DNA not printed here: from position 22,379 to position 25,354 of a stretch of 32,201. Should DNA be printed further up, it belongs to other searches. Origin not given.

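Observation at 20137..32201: Tightly coupled operon built around three consecutive large polytopic membrane proteins (DUF2298 / Chlor_Arch_YYY type) plus GT4 and a SAM methyltransferase: candidate uncharacterised extracytoplasmic glycosylation system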

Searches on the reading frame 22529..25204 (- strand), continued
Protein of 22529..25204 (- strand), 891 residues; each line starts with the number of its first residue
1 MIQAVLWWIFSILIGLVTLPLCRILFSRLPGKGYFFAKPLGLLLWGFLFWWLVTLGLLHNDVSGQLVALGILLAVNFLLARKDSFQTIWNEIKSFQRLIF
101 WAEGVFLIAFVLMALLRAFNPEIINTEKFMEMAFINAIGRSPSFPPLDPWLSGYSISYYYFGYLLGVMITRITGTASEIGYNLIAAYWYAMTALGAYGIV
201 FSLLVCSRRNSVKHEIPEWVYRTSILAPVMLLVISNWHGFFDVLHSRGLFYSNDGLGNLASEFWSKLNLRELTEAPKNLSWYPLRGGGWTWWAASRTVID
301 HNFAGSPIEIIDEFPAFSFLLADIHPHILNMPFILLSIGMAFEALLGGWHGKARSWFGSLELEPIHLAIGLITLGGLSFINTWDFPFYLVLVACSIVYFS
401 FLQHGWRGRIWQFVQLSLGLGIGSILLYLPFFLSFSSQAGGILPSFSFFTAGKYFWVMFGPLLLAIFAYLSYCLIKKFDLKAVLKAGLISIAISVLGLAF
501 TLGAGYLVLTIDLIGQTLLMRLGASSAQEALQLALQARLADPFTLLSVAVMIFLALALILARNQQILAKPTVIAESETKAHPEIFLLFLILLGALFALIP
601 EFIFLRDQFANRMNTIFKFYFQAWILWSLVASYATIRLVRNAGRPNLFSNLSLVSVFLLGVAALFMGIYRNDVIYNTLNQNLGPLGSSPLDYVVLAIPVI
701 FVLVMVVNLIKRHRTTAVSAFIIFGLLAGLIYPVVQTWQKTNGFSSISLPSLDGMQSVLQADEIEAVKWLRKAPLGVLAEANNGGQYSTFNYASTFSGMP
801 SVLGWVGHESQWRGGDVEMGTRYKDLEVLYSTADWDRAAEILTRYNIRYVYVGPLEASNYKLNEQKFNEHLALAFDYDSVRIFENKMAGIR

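Call 86: search_protein_families(library=pfam, alignment_id=A5, max_evalue=0.00001)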
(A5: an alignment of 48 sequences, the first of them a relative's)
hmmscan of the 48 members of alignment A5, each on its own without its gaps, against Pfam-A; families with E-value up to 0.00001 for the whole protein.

A. member 1, L091:83-892:+ (270 aa): 3 families
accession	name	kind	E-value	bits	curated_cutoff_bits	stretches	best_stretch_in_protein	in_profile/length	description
PF01370.27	Epimerase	-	4.5e-11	43.1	20.9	1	8-213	2-239/240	NAD dependent epimerase/dehydratase family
PF04321.23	RmlD_sub_bind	-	3.9e-10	39.7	27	1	5-242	1-241/287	RmlD substrate binding domain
PF13460.12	NAD_binding_10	-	8.8e-06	26.1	27.2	0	39-153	38-146/184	NAD(P)H-binding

B. families by the number of members that match (of 48 scanned): 69 families (the first 25 are shown)
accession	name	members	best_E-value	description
PF00005.33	ABC_tran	4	2e-52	ABC transporter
PF13304.12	AAA_21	4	2.5e-13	AAA domain, putative AbiEii toxin, Type IV TA system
PF02368.24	Big_2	3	2.1e-34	Bacterial Ig-like domain (group 2)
PF09334.17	tRNA-synt_1g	2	9.5e-113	tRNA synthetases class I (M)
PF00535.33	Glycos_transf_2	2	5.7e-35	Glycosyl transferase family 2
PF00133.28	tRNA-synt_1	2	6.2e-35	tRNA synthetases class I (I, L, M and V)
PF12698.13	ABC2_membrane_3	2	1.9e-29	ABC-2 family transporter protein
PF12848.13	ABC_tran_Xtn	2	4.6e-22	ABC transporter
PF00004.35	AAA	2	7.4e-19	ATPase family associated with various cellular activities (AAA)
PF04932.20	Wzy_C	2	2.6e-18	O-Antigen ligase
PF02463.25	SMC_N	2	3e-11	RecF/RecN/SMC N terminal domain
PF01406.26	tRNA-synt_1e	2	7.1e-10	tRNA synthetases class I (C) catalytic domain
PF07728.20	AAA_5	2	8.7e-09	AAA domain (dynein-related subfamily)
PF01841.26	Transglut_core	2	1.2e-08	Transglutaminase-like superfamily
PF01235.23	Na_Ala_symp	1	2.1e-99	Sodium:alanine symporter family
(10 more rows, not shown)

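Call 96: search_protein_families(library=pfam, proteins=[L020:3112-4140:+, L070:1141-2166:+, L070:3387-5588:+], max_evalue=0.001)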
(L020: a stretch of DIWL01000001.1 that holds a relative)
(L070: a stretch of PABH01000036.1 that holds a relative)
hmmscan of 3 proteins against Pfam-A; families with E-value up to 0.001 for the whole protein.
L020:3112-4140:+ (342 aa): 7 families
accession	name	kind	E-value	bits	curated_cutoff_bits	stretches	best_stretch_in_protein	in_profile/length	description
PF16363.11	GDP_Man_Dehyd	-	2.5e-51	175.5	27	1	6-329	1-331/332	GDP-mannose 4,6 dehydratase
PF01370.27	Epimerase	-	3.1e-48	164.7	20.9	1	6-264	2-240/240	NAD dependent epimerase/dehydratase family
PF07993.18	NAD_binding_4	-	1e-16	61.3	20.1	1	68-240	81-252/258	Male sterility protein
PF01073.25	3Beta_HSD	-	2.6e-16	59.9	22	1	6-201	1-185/280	3-beta hydroxysteroid dehydrogenase/isomerase family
PF04321.23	RmlD_sub_bind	-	3.8e-10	39.7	27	1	6-201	4-155/287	RmlD substrate binding domain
PF02719.21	Polysacc_synt_2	-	1.3e-08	34.8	20.2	1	6-130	2-131/293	Polysaccharide biosynthesis protein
PF00106.31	adh_short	-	0.00022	21.2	26.6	0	6-87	4-86/195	short chain dehydrogenase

L070:1141-2166:+ (341 aa): 10 families
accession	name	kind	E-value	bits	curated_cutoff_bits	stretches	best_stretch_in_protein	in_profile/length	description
PF16363.11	GDP_Man_Dehyd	-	7.9e-54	183.8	27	1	6-329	1-331/332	GDP-mannose 4,6 dehydratase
PF01370.27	Epimerase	-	2.1e-50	171.8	20.9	1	6-264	2-240/240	NAD dependent epimerase/dehydratase family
PF01073.25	3Beta_HSD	-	1.4e-20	73.9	22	1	6-246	1-225/280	3-beta hydroxysteroid dehydrogenase/isomerase family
PF07993.18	NAD_binding_4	-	6.6e-17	62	20.1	1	66-221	79-231/258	Male sterility protein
PF04321.23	RmlD_sub_bind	-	4.3e-11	42.9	27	1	4-265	2-214/287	RmlD substrate binding domain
PF02719.21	Polysacc_synt_2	-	4e-10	39.8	20.2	1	6-129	2-130/293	Polysaccharide biosynthesis protein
PF00106.31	adh_short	-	2.5e-06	27.6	26.6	1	5-112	3-118/195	short chain dehydrogenase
PF08659.16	KR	-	2.4e-05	24.8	22.6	1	5-86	3-92/180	KR domain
PF13460.12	NAD_binding_10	-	0.00063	20.1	27.2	0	9-125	1-97/184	NAD(P)H-binding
PF05368.20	NmrA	-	0.00072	19.7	27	1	1-84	1-78/298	NmrA-like family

L070:3387-5588:+ (733 aa): 1 family
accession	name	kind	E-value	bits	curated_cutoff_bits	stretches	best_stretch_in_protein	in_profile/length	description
PF13231.12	PMT_2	-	1e-08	36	26.1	1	274-426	7-154/160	Dolichyl-phosphate-mannose-protein mannosyltransferase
